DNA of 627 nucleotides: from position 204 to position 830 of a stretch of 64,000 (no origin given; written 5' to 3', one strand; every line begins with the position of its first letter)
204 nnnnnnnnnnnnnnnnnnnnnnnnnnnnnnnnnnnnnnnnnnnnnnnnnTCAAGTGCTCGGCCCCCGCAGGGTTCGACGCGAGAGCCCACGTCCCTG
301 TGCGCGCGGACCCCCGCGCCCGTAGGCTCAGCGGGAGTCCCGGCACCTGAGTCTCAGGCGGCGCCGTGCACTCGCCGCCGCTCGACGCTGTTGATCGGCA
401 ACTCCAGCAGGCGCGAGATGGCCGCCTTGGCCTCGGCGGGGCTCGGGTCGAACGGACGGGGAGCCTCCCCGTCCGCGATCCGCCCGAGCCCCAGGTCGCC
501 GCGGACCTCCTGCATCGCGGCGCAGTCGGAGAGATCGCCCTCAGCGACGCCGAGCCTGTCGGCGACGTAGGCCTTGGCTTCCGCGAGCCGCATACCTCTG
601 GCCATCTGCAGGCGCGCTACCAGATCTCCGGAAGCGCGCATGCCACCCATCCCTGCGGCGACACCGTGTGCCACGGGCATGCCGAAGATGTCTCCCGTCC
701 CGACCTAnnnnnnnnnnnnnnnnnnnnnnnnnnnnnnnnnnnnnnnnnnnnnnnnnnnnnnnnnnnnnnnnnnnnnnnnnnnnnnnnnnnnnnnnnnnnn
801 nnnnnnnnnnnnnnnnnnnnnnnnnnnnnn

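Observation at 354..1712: In-frame amber codon in an MtbB-family dimethylamine methyltransferase gene (mtbB1): predicted pyrrolysine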

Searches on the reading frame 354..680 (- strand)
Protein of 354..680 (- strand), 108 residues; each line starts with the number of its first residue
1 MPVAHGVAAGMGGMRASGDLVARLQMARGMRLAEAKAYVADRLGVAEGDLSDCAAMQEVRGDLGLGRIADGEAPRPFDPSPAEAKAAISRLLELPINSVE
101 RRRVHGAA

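Call 14: find_encoding_contigs(protein=window:354-680:-, flank=10000, max_places=6)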
Protein window:354-680:- (108 aa): 23 contigs read that carry it; 6 places shown.
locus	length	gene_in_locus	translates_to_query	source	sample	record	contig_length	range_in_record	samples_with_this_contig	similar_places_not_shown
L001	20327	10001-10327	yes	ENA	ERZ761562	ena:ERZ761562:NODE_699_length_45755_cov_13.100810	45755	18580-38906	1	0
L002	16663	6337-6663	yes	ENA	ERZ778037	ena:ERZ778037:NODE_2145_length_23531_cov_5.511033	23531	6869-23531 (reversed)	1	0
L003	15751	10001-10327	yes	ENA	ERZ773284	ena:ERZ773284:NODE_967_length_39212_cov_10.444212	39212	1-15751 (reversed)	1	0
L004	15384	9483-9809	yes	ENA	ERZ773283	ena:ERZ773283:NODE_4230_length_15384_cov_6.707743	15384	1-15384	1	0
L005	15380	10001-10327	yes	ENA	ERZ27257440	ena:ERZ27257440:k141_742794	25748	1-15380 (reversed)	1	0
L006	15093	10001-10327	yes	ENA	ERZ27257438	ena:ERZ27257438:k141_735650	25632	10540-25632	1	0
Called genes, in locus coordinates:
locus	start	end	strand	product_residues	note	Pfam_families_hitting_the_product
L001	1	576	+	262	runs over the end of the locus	PF01975:SurE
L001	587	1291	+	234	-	PF00702:Hydrolase, PF12710:HAD, PF13419:HAD_2, PF13242:Hydrolase_like (weak)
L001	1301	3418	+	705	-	PF22745:Nlig-Ia, PF01653:DNA_ligase_aden, PF03120:OB_DNA_ligase, PF03119:DNA_ligase_ZBD, PF12826:HHH_2, PF14520:HHH_5, PF00633:HHH (weak), PF00533:BRCT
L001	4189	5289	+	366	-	PF09505:Dimeth_Pyl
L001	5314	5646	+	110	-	PF09505:Dimeth_Pyl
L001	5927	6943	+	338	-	PF04392:ABC_sub_bind, PF13407:Peripla_BP_4 (weak)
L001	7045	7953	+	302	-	PF02653:BPD_transp_2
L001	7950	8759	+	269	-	PF09818:ABC_ATPase (faint), PF00005:ABC_tran, PF02463:SMC_N (weak), PF13304:AAA_21 (faint)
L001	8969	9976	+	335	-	PF09505:Dimeth_Pyl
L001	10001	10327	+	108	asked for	PF09505:Dimeth_Pyl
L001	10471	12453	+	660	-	PF01590:GAF (weak), PF00990:GGDEF, PF13487:HD_5, PF01966:HD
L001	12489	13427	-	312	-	PF01791:DeoC, PF01261:AP_endonuc_2 (weak)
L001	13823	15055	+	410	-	PF03415:Peptidase_C11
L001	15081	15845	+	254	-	PF13649:Methyltransf_25, PF13847:Methyltransf_31, PF08241:Methyltransf_11, PF08242:Methyltransf_12 (weak)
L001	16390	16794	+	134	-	PF00072:Response_reg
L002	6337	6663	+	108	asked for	PF09505:Dimeth_Pyl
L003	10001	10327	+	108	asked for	PF09505:Dimeth_Pyl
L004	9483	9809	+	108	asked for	PF09505:Dimeth_Pyl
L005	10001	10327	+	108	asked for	PF09505:Dimeth_Pyl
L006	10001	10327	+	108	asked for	PF09505:Dimeth_Pyl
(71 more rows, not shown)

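Call 31: list_cluster_members(proteins=[window:354-680:-, window:7263-9380:-, P0063, P0004, P0003, P0009, P0012])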
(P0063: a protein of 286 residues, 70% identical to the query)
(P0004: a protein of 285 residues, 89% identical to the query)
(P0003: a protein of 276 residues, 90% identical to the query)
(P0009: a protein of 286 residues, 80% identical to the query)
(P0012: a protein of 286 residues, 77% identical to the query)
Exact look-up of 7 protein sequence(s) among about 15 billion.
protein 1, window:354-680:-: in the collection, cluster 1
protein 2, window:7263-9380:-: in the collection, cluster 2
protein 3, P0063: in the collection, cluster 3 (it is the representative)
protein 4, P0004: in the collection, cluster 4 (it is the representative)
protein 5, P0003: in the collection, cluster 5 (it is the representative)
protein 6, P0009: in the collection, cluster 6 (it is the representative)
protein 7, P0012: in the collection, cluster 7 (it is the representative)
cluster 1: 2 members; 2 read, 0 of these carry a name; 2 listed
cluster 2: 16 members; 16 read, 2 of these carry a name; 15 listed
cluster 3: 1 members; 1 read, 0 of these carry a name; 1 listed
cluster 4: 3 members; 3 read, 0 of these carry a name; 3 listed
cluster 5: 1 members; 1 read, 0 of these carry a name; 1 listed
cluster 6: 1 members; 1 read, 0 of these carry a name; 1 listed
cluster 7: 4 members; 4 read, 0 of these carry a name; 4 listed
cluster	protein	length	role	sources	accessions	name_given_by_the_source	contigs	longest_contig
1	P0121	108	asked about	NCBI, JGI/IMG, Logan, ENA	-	-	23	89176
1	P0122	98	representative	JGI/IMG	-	-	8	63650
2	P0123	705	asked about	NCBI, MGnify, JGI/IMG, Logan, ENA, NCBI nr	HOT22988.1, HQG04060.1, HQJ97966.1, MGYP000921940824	MAG TPA: NAD-dependent DNA ligase LigA [Thermoleophilia bacterium] | CR=1 FL=1 | NAD-dependent DNA ligase LigA [Thermoleophilia bacterium]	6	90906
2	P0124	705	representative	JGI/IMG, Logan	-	-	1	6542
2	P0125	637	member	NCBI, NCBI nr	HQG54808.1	MAG TPA: NAD-dependent DNA ligase LigA, partial [Thermoleophilia bacterium] | NAD-dependent DNA ligase LigA [Thermoleophilia bacterium]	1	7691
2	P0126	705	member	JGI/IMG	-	-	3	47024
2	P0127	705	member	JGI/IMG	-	-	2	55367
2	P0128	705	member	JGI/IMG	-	-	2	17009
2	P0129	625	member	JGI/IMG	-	-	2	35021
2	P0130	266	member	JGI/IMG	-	-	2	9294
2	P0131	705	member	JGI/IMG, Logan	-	-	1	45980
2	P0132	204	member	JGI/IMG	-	-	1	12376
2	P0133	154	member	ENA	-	-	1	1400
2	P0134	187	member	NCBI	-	-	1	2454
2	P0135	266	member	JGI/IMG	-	-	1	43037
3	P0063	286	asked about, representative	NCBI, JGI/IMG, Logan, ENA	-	-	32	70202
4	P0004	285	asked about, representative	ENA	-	-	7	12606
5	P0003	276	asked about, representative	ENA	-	-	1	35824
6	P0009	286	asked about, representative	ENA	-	-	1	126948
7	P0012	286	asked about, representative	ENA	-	-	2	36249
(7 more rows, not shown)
